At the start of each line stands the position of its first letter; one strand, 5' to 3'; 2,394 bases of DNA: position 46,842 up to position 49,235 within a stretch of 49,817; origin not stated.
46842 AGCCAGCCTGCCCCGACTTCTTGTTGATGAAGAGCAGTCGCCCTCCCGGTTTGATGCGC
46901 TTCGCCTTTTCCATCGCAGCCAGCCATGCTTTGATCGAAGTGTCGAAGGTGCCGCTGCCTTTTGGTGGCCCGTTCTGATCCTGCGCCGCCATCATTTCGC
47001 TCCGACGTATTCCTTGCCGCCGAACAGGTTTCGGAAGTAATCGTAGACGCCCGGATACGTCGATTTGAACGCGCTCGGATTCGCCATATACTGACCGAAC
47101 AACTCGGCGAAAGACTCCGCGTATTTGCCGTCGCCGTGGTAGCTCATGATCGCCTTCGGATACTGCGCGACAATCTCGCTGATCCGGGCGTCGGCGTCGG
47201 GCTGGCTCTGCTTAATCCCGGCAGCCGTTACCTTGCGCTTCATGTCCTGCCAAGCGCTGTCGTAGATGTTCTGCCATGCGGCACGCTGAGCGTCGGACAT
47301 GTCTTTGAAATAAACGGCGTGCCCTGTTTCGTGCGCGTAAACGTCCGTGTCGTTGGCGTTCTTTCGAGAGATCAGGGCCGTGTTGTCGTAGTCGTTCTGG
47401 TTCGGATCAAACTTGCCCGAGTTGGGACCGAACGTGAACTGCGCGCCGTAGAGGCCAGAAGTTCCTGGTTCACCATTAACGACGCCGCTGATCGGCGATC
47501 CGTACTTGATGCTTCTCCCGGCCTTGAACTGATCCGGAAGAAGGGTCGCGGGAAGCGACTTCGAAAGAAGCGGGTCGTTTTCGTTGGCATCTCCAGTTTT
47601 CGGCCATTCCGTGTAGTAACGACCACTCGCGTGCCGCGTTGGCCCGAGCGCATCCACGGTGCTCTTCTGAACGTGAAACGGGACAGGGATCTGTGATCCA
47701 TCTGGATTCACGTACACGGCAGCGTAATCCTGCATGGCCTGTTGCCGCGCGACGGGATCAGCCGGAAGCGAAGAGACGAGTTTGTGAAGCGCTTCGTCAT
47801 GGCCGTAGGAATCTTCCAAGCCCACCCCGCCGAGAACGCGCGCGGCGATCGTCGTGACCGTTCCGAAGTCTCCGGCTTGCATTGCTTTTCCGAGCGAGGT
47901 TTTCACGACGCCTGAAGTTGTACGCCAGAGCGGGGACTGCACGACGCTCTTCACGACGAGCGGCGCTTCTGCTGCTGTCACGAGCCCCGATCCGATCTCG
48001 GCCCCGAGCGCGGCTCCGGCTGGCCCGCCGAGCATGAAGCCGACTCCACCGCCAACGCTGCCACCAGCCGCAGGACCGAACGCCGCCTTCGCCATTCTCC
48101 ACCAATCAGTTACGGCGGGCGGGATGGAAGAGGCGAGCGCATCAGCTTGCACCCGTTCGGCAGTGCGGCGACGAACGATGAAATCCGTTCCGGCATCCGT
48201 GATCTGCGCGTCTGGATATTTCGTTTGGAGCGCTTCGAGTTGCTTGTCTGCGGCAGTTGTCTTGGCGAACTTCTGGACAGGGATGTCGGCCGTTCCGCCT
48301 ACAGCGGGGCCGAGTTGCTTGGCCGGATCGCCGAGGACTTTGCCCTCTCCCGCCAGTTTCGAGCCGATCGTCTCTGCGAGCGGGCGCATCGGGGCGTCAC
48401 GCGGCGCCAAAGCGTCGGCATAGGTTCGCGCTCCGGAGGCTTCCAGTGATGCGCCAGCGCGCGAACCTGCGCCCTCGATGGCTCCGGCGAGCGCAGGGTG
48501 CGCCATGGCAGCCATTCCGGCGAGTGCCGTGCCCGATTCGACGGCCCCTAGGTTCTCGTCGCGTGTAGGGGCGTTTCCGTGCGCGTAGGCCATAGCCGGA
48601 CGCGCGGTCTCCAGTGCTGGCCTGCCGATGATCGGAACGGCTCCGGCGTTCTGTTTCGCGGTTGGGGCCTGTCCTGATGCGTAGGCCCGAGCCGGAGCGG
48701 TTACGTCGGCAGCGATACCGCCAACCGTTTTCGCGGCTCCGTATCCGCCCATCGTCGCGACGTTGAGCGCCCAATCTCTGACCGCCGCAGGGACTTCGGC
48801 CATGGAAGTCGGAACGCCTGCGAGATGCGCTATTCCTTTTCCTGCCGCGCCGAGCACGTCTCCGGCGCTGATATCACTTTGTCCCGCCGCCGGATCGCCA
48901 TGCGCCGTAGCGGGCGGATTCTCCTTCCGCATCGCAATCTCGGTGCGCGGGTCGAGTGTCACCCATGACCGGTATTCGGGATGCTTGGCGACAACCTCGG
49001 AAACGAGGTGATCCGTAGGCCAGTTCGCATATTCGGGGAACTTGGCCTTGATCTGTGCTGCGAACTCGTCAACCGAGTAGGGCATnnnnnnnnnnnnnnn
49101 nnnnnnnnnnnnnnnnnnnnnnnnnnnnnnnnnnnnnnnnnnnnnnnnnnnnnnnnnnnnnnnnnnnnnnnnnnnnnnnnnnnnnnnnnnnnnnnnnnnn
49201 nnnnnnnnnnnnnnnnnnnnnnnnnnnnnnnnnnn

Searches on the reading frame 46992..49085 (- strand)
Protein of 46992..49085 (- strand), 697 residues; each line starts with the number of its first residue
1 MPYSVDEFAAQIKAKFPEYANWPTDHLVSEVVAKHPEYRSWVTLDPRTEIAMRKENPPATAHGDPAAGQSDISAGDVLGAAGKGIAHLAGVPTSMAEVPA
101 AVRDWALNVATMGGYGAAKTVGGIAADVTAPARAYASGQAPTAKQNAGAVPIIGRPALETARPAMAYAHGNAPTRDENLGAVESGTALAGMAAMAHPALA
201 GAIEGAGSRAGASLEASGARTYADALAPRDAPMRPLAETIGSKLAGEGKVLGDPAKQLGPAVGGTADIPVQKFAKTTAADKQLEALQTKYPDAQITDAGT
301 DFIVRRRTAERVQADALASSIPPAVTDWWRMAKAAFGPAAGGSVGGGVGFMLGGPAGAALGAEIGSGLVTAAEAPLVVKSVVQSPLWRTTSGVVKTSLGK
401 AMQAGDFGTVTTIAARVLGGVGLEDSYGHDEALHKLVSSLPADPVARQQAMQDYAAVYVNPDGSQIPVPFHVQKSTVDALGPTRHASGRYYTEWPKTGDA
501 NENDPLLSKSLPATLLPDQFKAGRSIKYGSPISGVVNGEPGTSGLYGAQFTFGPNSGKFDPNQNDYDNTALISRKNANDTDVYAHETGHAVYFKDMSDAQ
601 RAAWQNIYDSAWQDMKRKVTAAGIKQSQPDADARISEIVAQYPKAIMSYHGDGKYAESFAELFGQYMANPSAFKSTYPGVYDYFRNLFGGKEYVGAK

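Call 17: search_protein_families(library=pfam, proteins=[window:46992-49085:-], max_evalue=0.001)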
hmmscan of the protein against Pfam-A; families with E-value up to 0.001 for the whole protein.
window:46992-49085:- (697 aa): 0 families

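Call 35: search_protein_families(library=phrogs, proteins=[window:46992-49085:-], max_evalue=0.001)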
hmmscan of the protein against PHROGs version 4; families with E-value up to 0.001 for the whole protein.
window:46992-49085:- (697 aa): 1 family
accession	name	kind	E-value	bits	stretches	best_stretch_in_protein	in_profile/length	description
phrog_167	-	tail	0.00072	18.3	1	80-615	539-798/1555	tail length tape measure protein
